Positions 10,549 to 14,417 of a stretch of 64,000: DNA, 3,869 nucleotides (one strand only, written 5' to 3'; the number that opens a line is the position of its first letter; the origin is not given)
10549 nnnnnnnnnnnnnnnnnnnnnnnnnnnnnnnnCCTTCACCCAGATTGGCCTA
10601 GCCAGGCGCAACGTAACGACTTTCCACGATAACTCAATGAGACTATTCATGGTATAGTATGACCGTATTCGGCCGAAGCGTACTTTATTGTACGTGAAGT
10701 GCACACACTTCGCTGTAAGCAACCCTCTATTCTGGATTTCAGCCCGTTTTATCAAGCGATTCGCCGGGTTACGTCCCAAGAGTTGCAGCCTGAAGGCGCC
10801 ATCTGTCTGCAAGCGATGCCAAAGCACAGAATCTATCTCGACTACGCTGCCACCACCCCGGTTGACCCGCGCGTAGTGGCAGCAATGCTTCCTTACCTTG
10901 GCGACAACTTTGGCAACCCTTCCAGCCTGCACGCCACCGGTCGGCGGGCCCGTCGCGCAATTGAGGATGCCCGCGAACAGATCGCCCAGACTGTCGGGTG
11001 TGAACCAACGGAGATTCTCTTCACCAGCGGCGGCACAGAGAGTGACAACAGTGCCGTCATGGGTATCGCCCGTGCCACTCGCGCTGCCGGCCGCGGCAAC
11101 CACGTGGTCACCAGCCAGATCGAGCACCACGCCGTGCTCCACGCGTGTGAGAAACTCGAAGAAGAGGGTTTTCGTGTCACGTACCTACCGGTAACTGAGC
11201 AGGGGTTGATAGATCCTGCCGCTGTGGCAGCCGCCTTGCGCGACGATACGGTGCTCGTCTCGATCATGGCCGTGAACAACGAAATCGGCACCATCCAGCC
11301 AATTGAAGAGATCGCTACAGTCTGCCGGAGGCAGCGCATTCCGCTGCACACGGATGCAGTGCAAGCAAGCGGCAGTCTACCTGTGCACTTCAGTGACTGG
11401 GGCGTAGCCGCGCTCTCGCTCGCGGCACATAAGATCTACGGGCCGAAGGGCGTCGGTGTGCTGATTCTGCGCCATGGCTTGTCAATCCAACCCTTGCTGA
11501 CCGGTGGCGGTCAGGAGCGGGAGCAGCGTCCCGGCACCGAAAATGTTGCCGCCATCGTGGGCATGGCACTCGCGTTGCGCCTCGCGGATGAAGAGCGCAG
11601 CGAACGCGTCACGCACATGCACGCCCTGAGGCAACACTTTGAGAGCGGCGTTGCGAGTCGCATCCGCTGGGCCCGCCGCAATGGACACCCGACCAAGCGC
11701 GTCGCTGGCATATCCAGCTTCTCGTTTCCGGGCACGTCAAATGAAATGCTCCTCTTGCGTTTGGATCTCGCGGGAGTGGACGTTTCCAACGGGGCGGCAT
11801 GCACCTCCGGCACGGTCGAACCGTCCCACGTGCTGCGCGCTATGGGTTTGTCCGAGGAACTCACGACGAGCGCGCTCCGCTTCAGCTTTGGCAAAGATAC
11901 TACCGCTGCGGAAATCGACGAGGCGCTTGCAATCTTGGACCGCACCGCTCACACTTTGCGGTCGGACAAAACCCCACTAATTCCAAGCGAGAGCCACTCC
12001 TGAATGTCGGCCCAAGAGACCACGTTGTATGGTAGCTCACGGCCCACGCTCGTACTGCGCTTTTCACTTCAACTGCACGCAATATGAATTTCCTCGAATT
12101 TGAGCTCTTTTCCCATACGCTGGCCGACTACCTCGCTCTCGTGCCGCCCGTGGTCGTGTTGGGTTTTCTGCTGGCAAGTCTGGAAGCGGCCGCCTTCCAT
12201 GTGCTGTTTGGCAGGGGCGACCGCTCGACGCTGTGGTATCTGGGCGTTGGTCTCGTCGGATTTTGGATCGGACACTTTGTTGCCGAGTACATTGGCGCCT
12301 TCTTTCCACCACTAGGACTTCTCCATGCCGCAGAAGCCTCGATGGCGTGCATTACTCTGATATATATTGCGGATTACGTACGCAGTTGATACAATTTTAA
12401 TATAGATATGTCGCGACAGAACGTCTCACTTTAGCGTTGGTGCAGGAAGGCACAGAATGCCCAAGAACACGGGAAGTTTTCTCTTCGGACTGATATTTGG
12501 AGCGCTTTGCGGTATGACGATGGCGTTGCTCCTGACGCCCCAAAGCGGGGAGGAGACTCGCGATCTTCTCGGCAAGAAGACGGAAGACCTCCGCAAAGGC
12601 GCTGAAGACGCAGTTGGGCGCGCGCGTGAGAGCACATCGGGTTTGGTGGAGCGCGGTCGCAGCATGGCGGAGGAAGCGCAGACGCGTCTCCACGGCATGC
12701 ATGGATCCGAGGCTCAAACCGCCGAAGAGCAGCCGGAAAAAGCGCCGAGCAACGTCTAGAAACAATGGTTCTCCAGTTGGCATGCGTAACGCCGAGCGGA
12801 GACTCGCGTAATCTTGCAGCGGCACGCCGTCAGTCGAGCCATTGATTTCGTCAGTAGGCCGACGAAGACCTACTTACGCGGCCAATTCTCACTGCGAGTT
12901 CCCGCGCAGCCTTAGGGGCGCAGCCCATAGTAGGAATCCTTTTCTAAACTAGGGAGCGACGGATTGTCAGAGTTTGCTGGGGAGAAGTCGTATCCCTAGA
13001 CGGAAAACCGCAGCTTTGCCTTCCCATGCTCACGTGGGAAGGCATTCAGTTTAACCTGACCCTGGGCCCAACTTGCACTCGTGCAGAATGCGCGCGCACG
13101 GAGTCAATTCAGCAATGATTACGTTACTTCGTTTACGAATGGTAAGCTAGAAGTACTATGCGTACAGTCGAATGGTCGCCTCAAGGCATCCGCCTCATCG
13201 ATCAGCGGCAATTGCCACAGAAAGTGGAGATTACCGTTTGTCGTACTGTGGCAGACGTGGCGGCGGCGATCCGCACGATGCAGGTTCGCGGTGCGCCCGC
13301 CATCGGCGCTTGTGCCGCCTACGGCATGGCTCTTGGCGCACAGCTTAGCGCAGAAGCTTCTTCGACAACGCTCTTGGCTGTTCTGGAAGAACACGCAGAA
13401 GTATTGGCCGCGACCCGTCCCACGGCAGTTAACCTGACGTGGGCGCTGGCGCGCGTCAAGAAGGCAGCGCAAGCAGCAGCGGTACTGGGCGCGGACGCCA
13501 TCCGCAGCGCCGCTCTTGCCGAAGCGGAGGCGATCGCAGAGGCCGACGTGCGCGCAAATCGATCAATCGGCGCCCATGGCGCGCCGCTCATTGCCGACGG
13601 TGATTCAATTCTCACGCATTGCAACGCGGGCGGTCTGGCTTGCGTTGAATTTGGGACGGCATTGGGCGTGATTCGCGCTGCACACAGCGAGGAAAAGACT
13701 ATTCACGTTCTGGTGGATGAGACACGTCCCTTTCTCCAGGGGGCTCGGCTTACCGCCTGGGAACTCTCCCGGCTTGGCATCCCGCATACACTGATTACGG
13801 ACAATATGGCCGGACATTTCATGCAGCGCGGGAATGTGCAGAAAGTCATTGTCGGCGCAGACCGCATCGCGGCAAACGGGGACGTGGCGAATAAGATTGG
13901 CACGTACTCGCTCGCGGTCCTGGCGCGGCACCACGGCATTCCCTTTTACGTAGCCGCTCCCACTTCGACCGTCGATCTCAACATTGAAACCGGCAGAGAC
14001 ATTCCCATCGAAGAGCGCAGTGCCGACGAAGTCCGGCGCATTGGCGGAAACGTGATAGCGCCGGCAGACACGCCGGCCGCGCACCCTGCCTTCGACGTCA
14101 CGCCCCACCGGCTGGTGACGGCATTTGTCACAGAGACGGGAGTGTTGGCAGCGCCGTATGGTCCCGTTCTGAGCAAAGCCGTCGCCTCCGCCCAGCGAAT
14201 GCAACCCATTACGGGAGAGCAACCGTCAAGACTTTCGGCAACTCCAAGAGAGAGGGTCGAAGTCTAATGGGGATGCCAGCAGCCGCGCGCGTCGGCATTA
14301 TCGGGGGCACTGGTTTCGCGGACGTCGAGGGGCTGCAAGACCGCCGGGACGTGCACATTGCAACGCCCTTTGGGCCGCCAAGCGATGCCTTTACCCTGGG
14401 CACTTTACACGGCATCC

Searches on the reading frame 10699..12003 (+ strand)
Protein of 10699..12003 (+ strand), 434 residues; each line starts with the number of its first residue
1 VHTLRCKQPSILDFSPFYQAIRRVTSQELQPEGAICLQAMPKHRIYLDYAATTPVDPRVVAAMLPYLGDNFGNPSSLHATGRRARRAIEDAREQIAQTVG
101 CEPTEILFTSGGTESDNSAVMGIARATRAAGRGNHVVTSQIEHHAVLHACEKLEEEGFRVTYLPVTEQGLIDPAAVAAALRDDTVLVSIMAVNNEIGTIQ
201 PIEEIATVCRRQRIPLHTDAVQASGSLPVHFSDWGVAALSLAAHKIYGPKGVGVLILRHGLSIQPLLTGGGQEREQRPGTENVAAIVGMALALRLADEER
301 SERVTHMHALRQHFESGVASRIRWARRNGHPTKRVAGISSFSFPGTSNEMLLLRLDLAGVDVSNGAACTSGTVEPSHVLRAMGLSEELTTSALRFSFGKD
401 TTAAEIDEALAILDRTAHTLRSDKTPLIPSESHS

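Call 66: search_protein_families(library=pfam, proteins=[window:10699-12003:+], max_evalue=0.00001)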
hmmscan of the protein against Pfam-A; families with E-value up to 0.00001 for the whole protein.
window:10699-12003:+ (434 aa): 1 family
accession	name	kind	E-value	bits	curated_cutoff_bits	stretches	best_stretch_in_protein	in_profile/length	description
PF00266.25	Aminotran_5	-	8.7e-79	265.6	21.5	1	45-407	1-369/371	Aminotransferase class-V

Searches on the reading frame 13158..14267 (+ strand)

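Call 66: search_protein_families(library=pfam, proteins=[window:13158-14267:+], max_evalue=0.00001)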
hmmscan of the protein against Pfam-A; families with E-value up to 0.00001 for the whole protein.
window:13158-14267:+ (369 aa): 1 family
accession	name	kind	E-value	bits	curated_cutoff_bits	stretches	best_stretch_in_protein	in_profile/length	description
PF01008.23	IF-2B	-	7.1e-93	311.3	22.4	1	42-331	1-279/280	Initiation factor 2 subunit family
